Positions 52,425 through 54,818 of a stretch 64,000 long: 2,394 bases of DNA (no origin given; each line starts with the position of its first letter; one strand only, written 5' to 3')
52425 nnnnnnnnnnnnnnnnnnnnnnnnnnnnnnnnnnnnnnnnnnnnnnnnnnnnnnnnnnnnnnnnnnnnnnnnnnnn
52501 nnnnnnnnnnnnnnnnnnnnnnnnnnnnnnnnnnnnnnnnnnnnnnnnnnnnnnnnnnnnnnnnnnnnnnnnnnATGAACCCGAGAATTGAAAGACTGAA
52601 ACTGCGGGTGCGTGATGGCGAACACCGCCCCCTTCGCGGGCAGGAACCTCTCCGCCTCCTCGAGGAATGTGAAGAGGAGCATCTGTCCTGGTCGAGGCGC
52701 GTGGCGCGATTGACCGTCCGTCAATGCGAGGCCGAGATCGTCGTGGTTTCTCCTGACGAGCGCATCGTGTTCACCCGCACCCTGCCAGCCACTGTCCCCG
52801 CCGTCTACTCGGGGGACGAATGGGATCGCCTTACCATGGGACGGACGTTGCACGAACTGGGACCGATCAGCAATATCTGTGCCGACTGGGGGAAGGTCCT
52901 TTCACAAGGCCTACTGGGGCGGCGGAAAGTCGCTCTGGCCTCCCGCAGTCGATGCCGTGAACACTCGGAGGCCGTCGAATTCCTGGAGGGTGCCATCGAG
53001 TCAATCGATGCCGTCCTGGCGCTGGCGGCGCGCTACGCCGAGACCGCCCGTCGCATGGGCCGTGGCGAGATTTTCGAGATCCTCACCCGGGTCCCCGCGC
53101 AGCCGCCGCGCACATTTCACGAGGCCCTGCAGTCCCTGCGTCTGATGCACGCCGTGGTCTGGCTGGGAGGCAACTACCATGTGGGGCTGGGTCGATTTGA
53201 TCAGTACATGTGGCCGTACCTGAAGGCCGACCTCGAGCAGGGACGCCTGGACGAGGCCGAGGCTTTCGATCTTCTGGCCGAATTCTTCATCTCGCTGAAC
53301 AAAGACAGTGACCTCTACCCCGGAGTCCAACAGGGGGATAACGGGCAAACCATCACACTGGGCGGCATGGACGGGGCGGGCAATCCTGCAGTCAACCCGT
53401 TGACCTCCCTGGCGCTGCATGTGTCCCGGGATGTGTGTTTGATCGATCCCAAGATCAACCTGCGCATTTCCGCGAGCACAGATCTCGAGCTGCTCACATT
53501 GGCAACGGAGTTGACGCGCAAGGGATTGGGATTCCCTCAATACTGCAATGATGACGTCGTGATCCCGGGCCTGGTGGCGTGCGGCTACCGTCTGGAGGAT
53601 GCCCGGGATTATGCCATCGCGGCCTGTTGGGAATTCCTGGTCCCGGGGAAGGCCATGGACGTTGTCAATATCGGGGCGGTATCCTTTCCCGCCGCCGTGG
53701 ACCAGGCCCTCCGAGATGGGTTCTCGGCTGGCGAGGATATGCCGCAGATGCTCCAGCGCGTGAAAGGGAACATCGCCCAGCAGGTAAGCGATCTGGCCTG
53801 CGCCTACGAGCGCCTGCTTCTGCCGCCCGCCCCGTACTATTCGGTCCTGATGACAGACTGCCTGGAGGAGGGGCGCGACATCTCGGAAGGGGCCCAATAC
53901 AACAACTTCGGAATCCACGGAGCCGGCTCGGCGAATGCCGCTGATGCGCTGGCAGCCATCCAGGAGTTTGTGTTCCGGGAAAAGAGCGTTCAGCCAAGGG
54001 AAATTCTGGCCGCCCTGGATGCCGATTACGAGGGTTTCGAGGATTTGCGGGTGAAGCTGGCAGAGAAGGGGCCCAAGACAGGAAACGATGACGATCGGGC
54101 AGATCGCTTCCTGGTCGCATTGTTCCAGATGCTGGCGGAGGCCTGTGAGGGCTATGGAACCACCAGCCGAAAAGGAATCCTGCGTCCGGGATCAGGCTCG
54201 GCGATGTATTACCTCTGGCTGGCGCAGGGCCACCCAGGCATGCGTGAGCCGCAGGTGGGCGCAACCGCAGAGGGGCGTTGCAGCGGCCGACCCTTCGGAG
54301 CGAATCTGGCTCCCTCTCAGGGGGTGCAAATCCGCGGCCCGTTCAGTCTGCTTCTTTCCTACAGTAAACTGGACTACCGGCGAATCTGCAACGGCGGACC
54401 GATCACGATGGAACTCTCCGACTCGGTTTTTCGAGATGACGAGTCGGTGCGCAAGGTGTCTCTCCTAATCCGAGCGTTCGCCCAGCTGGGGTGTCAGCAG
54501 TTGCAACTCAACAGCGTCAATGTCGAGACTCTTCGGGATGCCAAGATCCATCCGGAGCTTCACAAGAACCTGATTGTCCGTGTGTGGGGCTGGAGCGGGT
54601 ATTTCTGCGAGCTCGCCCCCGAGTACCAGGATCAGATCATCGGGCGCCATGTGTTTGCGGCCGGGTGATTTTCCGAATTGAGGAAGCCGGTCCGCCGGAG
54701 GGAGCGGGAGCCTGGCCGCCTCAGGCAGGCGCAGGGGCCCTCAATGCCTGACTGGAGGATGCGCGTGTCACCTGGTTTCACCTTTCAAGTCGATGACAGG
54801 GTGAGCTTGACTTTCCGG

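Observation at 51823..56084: Compact 697-aa glycyl-radical enzyme coupled to an insert-less activase and followed by a CFA-synthase-family methyltransferase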

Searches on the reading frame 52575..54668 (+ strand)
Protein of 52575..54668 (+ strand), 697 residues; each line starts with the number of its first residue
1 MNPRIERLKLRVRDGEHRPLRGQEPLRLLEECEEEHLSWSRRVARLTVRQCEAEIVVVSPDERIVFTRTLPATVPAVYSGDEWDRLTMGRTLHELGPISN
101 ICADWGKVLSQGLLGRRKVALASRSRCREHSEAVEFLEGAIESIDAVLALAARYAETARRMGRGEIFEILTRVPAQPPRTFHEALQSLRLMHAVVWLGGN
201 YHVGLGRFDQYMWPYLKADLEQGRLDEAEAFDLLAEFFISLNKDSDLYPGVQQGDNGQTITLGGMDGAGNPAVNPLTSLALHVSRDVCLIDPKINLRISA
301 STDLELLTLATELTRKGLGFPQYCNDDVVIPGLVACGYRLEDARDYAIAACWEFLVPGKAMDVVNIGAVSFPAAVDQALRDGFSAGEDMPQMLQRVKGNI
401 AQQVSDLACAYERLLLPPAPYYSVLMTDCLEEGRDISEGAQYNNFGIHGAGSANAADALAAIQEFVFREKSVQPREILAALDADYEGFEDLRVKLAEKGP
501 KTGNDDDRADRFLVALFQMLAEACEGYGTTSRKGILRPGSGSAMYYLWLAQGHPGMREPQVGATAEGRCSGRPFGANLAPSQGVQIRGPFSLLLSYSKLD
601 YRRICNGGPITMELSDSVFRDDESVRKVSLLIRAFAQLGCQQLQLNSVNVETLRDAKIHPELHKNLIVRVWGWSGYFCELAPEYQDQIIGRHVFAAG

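Call 6: search_protein_families(library=pfam, proteins=[window:52575-54668:+])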
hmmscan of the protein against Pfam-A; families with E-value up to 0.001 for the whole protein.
window:52575-54668:+ (697 aa): 2 families
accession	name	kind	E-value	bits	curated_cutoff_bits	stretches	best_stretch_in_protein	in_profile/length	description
PF02901.20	PFL-like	-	9.8e-99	332.2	24.3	1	94-539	153-636/647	Pyruvate formate lyase-like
PF01228.26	Gly_radical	-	4.3e-17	63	22.2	1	577-678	4-106/106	Glycine radical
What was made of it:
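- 52575..54668 (+): Compact glycyl radical enzyme, 697 aa. Its start overlaps the activase stop (ATGA). PFL-like at E 1e-98 and Gly_radical at E 4e-17 (call 6).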

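Call 7: search_protein_families(library=ncbifam, proteins=[window:52575-54668:+])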
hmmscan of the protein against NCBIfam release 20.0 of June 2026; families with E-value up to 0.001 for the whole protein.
window:52575-54668:+ (697 aa): 12 families
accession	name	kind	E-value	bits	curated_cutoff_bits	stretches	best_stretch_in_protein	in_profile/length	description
TIGR01774.1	PFL2-3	subfamily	8.1e-99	331.9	678.2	1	146-691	214-781/786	formate C-acetyltransferase/glycerol dehydratase family glycyl radical enzyme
NF007437.0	PRK09983.1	equivalog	3.9e-85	286.5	1109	1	149-692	212-761/765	formate C-acetyltransferase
TIGR04394.1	choline_CutC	equivalog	2.3e-77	261.3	1050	1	148-694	223-786/789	choline trimethylamine-lyase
NF048011.1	SfplDhtHpsGDes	equivalog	8e-75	252.6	1000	2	103-382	188-491/821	(2S)-3-sulfopropanediol dehydratase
NF043068.1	glycl_HYPD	equivalog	1.4e-74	251.6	1100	2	418-691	515-779/784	trans-4-hydroxy-L-proline dehydratase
NF048009.1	SfplDhtHpfGKleb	equivalog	1.5e-66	225.1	1000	2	416-691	547-819/824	(2S)-3-sulfopropanediol dehydratase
NF033718.1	indole_decarb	equivalog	3.5e-62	210.8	1100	2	126-489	246-647/868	indoleacetate decarboxylase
NF033715.1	glycyl_HPDL_Lrg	equivalog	2.4e-43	148.1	1150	3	154-354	300-510/901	4-hydroxyphenylacetate decarboxylase large subunit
TIGR01255.1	pyr_form_ly_1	equivalog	6e-16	58.1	994.2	1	445-692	509-739/744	formate C-acetyltransferase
NF038360.1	rad_fix_GrcA3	exception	9.2e-11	41.7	158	1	628-692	9-73/78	autonomous glycyl radical cofactor GrcA3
TIGR04365.1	spare_glycyl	equivalog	2.7e-07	30.9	170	1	629-692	57-121/126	autonomous glycyl radical cofactor GrcA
NF008341.1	PRK11127.1-1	equivalog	1.9e-06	27.8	145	1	644-692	27-75/80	autonomous glycyl radical cofactor GrcA2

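Call 8: find_homologous_proteins(query=window:52575-54668:+)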
Query window:52575-54668:+ (697 aa): 5427 proteins with E <= 0.001 among 8000 candidates; the best 120 are listed.
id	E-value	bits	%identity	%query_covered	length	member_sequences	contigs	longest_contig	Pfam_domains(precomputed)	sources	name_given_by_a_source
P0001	0.0e+0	1468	92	100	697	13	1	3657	PF02901.21,PF01228.27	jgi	-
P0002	0.0e+0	1358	85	100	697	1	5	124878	PF02901.21,PF01228.27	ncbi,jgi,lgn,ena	ncbi:MAG: pyruvate formate lyase family protein [Anaerolineales bacterium]|jgi:formate C-acetyltrans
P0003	0.0e+0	1306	82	100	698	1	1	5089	PF02901.21,PF01228.27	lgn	-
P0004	0.0e+0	1230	76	100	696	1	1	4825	PF02901.21,PF01228.27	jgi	jgi:formate C-acetyltransferase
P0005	0.0e+0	1220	75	100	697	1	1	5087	PF02901.21,PF01228.27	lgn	-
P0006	0.0e+0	1217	75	100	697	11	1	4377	PF02901.21,PF01228.27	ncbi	-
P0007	0.0e+0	1212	75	100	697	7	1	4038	PF02901.21,PF01228.27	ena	-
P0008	0.0e+0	1210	74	100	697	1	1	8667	PF02901.21,PF01228.27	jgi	jgi:pyruvate-formate lyase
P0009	0.0e+0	1204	73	100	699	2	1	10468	PF02901.21,PF01228.27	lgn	-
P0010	0.0e+0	1202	74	100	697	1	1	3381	PF02901.21,PF01228.27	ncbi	-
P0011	0.0e+0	1198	74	100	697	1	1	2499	PF02901.21,PF01228.27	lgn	-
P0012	0.0e+0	1195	75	100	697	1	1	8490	PF02901.21,PF01228.27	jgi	jgi:formate C-acetyltransferase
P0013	0.0e+0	1191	74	100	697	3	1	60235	PF02901.21,PF01228.27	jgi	-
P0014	0.0e+0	1181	73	100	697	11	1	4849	PF02901.21,PF01228.27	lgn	-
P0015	0.0e+0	1178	74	99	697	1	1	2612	PF02901.21,PF01228.27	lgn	-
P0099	0.0e+0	1099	67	100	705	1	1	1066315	PF02901.21,PF01228.27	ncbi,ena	-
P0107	0.0e+0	1097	69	100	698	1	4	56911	PF02901.21,PF01228.27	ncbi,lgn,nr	ncbi:MAG: pyruvate formate-lyase [Kiritimatiellaeota bacterium]|nr:pyruvate formate-lyase [Kiritimat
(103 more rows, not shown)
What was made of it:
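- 52575..54668 (+): Full-length homologues of 695-705 aa (call 8).
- Checked: The 120 best hits are 658-710 aa, nearly all 695-705 (call 8).
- The family is large and length-conserved: more than 5,000 hits, with the top 120 at 67-92% identity and nearly all 695-705 aa (call 8).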

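Call 9: find_encoding_contigs(protein=P0099, flank=8000, max_places=3)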
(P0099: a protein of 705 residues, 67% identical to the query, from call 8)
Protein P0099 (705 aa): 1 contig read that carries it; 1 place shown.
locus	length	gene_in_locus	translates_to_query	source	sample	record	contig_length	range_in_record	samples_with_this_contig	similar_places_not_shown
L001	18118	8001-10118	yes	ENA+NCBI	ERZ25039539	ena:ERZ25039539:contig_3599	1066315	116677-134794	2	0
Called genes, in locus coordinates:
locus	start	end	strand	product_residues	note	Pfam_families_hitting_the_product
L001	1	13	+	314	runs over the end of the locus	PF00528:BPD_transp_1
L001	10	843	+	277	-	PF00528:BPD_transp_1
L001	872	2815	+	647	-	PF07944:Beta-AFase-like_GH127_cat, PF20736:Glyco_hydro127M, PF20737:Glyco_hydro127C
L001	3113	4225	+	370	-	PF00356:LacI, PF00532:Peripla_BP_1, PF13407:Peripla_BP_4, PF13377:Peripla_BP_3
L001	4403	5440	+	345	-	PF08240:ADH_N, PF16912:Glu_dehyd_C, PF00107:ADH_zinc_N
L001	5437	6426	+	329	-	PF01408:GFO_IDH_MocA, PF22725:GFO_IDH_MocA_C3, PF02894:GFO_IDH_MocA_C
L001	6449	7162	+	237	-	PF00702:Hydrolase, PF12710:HAD, PF13419:HAD_2, PF13242:Hydrolase_like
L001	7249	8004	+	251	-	PF13353:Fer4_12, PF04055:Radical_SAM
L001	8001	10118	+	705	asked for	PF02901:PFL-like, PF01228:Gly_radical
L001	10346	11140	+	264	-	PF00583:Acetyltransf_1, PF12746:GNAT_acetyltran, PF08445:FR47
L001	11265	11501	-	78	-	PF10852:DUF2651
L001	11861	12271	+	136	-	-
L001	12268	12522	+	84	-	-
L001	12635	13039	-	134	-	PF00190:Cupin_1, PF12973:Cupin_7 (weak), PF07883:Cupin_2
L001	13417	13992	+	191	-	PF08534:Redoxin, PF00578:AhpC-TSA (weak)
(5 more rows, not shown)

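Call 10: find_encoding_contigs(protein=P0107, flank=8000, max_places=3)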
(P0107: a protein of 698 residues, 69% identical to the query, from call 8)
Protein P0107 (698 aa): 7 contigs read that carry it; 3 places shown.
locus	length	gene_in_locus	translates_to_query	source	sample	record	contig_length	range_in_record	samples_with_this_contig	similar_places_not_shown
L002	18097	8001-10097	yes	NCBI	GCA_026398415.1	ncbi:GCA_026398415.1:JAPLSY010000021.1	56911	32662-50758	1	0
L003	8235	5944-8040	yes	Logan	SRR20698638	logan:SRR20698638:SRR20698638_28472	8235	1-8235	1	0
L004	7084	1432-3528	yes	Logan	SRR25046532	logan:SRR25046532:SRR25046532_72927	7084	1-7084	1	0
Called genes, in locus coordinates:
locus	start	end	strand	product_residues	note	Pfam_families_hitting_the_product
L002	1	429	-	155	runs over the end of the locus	PF00885:DMRL_synthase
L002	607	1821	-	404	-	PF00926:DHBP_synthase, PF00925:GTP_cyclohydro2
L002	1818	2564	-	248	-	-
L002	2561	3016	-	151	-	PF22811:Zn_ribbon_NrdR, PF03477:ATP-cone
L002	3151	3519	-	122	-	PF02643:DUF192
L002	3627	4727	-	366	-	PF01408:GFO_IDH_MocA, PF03447:NAD_binding_3 (weak), PF02894:GFO_IDH_MocA_C, PF22725:GFO_IDH_MocA_C3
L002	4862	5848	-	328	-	PF01261:AP_endonuc_2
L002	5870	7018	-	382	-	PF01408:GFO_IDH_MocA, PF02894:GFO_IDH_MocA_C, PF22725:GFO_IDH_MocA_C3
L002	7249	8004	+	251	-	PF13353:Fer4_12, PF04055:Radical_SAM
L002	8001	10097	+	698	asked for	PF02901:PFL-like, PF01228:Gly_radical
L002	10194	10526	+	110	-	PF07883:Cupin_2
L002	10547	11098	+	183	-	PF04191:PEMT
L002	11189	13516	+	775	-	PF02638:GHL10 (faint)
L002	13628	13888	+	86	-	-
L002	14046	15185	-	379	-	PF01208:URO-D (weak)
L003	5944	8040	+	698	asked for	PF02901:PFL-like, PF01228:Gly_radical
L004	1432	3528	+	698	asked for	PF02901:PFL-like, PF01228:Gly_radical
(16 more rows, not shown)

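Call 11: search_solved_structures(query=window:52575-54668:+, max_evalue=0.00001)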
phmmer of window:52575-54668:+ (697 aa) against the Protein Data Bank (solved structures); distinct sequences matched with E-value up to 0.00001: 35.
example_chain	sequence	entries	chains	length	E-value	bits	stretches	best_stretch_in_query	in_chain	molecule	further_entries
8yjo_A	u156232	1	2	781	1.5e-75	258.2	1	101-691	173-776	Probable dehydratase PflD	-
8id0_A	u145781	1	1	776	9.6e-74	252.2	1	154-691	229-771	formate C-acetyltransferase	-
9f3w_A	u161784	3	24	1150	1.3e-70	241.8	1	130-694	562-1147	Choline trimethylamine-lyase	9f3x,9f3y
1r8w_A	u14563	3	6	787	2.8e-70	240.7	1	96-691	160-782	glycerol dehydratase | B12-independent glycerol dehydratase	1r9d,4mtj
5i2a_A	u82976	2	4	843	1.3e-65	225.3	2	98-486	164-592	Diol-dehydratase | Diol dehydratase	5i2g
9ht9_A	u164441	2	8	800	4.5e-64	220.2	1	148-693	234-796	Choline trimethylamine-lyase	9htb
9r0v_A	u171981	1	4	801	4.6e-64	220.2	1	148-693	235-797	Choline trimethylamine-lyase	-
6vue_A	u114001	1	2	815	4.9e-64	220.1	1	148-693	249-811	Choline trimethylamine-lyase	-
5fay_A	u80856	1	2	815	4.9e-64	220.1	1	148-693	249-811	Choline trimethylamine-lyase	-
5faw_A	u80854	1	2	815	4.9e-64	220.1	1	148-693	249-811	Choline trimethylamine-lyase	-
5fau_A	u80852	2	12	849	5.7e-64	219.9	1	148-693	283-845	Choline trimethylamine-lyase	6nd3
5fav_A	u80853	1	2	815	1.3e-63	218.8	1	148-693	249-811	Choline trimethylamine-lyase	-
2f3o_A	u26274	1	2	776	1.9e-63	218.2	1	157-691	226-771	pyruvate formate-lyase 2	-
5kdp_A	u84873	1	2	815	3.2e-63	217.4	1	148-693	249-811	Choline trimethylamine-lyase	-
8iof_A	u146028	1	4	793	1.2e-62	215.5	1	104-691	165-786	Benzylsuccinate synthase alpha subunit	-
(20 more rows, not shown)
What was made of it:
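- Closest known: PflD / YbiW GRE isomerases. Same: Best sequence match among solved structures, at E 1.5e-75 (call 11).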

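Call 12: find_related_loci(query=window:52575-54668:+, collection=genome_contigs, flank=10000)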
Query window:52575-54668:+ (697 aa) in genome_contigs; peptide patterns used: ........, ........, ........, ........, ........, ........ (x = any residue, [..] = any of these).
599 stretches matched a pattern (row limit reached: there are more); 574 encode a relative of the query (tblastn E <= 1e-3); the best 80 are kept; 80 distinct loci.
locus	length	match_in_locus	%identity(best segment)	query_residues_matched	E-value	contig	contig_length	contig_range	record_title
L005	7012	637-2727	92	1-697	0e+0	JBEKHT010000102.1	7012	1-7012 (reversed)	MAG: Anaerolineales bacterium isolate SPRUCE 283 SPRUCE_283_102, whole genome shotgun sequence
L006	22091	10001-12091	85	1-697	0e+0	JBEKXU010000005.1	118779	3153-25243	MAG: Anaerolineales bacterium isolate SPRUCE 659 SPRUCE_659_5, whole genome shotgun sequence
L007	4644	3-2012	75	25-694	0e+0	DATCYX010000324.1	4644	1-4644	MAG TPA_asm: Anaerolineales bacterium isolate SMAG_U55 k141_113874, whole genome shotgun sequence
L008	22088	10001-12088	71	1-696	0e+0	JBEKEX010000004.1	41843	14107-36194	MAG: Anaerolineaceae bacterium isolate SPRUCE 216 SPRUCE_216_4, whole genome shotgun sequence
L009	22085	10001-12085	67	1-695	0e+0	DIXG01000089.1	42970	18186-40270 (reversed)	MAG TPA_asm: Anaerolineaceae bacterium UBA6086 UBA6086_contig_1731, whole genome shotgun sequence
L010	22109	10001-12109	67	1-695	0e+0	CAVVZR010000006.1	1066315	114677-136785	MAG: uncultured Chloroflexia bacterium isolate MFD05442.bin.2.301 genome assembly, contig: contig_3599, whole genome sho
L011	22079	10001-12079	69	1-694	0e+0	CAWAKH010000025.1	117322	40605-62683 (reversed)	MAG: uncultured Chloroflexia bacterium isolate MFD02416.bin.1.374 genome assembly, contig: contig_66327, whole genome sh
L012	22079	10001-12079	69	1-694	0e+0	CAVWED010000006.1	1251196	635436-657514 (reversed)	MAG: uncultured Chloroflexia bacterium isolate MFD01223.bin.1.30 genome assembly, contig: contig_6409, whole genome shot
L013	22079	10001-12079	68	1-694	0e+0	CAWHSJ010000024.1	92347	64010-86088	MAG: uncultured Chloroflexia bacterium isolate MFD05942.bin.1.295 genome assembly, contig: contig_84536, whole genome sh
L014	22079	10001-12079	69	1-694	0e+0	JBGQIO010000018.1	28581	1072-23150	MAG: Anaerolineae bacterium isolate OBJ2_061818_070_47 k141_1408706_length_28581_cov_11.0003, whole genome shotgun seque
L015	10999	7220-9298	69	1-694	0e+0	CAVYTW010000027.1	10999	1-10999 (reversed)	MAG: uncultured Chloroflexia bacterium isolate MFD04780.bin.2.32 genome assembly, contig: contig_5369, whole genome shot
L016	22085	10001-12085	69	1-696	0e+0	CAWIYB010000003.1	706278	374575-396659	MAG: uncultured Chloroflexia bacterium isolate MFD05942.bin.1.129 genome assembly, contig: contig_3033, whole genome sho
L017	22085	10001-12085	68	1-696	0e+0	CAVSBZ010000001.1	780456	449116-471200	MAG: uncultured Chloroflexia bacterium isolate MFD02979.bin.1.145 genome assembly, contig: contig_108887, whole genome s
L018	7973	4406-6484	69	1-694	0e+0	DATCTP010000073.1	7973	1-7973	MAG TPA_asm: Anaerolineales bacterium isolate SMAG_U7334 k141_85320, whole genome shotgun sequence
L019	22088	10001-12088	68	1-697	0e+0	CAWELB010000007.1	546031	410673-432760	MAG: uncultured Chloroflexia bacterium isolate MFD05942.bin.1.323 genome assembly, contig: contig_39868, whole genome sh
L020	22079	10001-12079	69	1-694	0e+0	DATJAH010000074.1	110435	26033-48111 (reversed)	MAG TPA_asm: Anaerolineales bacterium isolate SMAG_U15322 k141_4395377, whole genome shotgun sequence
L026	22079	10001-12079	68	1-694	0e+0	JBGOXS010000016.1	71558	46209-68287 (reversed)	MAG: Anaerolineae bacterium isolate OBJ_0618_130150_61 k141_2475213_length_71558_cov_19.4591, whole genome shotgun seque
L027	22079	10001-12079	68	1-694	0e+0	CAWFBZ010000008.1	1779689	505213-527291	MAG: uncultured Chloroflexia bacterium isolate MFD02416.bin.2.106 genome assembly, contig: contig_15582, whole genome sh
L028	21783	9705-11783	67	1-694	0e+0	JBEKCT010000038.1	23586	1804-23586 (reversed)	MAG: Anaerolineales bacterium isolate SPRUCE 166 SPRUCE_166_38, whole genome shotgun sequence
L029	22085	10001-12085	69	1-695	0e+0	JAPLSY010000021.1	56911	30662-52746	MAG: Kiritimatiellaeota bacterium isolate LacPavin_0419_WC90_MAG_56_158 LacPavin_0419_WC90_scaffold_187936, whole genome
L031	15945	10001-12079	67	1-694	0e+0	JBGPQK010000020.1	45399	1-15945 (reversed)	MAG: Anaerolineae bacterium isolate OBJ1_062018_150_34 k141_1658374_length_45399_cov_24.7860, whole genome shotgun seque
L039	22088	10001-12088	66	1-697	0e+0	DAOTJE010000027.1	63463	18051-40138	MAG TPA_asm: Sedimentisphaerales bacterium isolate AMR_MDS_3007 NODE_531_length_63463_cov_39.965146, whole genome shotgu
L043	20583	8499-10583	68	1-696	0e+0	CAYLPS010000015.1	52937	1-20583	MAG TPA_asm: uncultured Anaerolineaceae bacterium isolate SRP098346_co1_7 genome assembly, contig: NODE_268_length_52937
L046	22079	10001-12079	68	1-694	0e+0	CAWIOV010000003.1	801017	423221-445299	MAG: uncultured Chloroflexia bacterium isolate MFD01689.bin.1.12 genome assembly, contig: contig_22585, whole genome sho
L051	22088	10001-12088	64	1-697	0e+0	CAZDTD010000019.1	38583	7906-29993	MAG TPA_asm: uncultured Pirellulales bacterium isolate SRP192927_co6_411 genome assembly, contig: NODE_1716_length_38583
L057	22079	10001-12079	67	1-694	0e+0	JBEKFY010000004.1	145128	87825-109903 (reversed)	MAG: Anaerolineales bacterium isolate SPRUCE 240 SPRUCE_240_4, whole genome shotgun sequence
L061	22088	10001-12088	65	1-697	0e+0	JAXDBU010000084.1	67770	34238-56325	MAG: Sedimentisphaerales bacterium isolate POMEDNA-B26 Raw2_k127_1336868, whole genome shotgun sequence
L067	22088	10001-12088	64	1-697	0e+0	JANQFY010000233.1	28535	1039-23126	MAG: Sedimentisphaerales bacterium isolate PL23b_bin.22 k99_536080, whole genome shotgun sequence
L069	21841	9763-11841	66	1-695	0e+0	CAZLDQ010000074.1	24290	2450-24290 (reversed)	MAG TPA_asm: uncultured Planctomycetaceae bacterium isolate SRP167436_co1_175 genome assembly, contig: NODE_3101_length_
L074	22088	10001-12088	64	1-697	0e+0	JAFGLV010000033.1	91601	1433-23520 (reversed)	MAG: Sedimentisphaerales bacterium isolate Zod_Metabat.417 k87_2196479, whole genome shotgun sequence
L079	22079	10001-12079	63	1-694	0e+0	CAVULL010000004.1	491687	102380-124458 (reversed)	MAG: uncultured Verrucomicrobiae bacterium isolate MFD06435.bin.2.21 genome assembly, contig: contig_14266, whole genome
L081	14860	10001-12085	63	1-696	0e+0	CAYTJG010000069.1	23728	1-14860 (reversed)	MAG TPA_asm: uncultured Bifidobacteriaceae bacterium isolate binchicken_co3_196 genome assembly, contig: NODE_6732_lengt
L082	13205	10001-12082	64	1-695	0e+0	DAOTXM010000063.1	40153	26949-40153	MAG TPA_asm: Anaerolineales bacterium isolate H21_254 k133_951744, whole genome shotgun sequence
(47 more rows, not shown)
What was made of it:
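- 574 confirmed genome matches span Chloroflexota, Planctomycetota, Verrucomicrobiota, Kiritimatiellota, Acidobacteriota and others (call 12).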
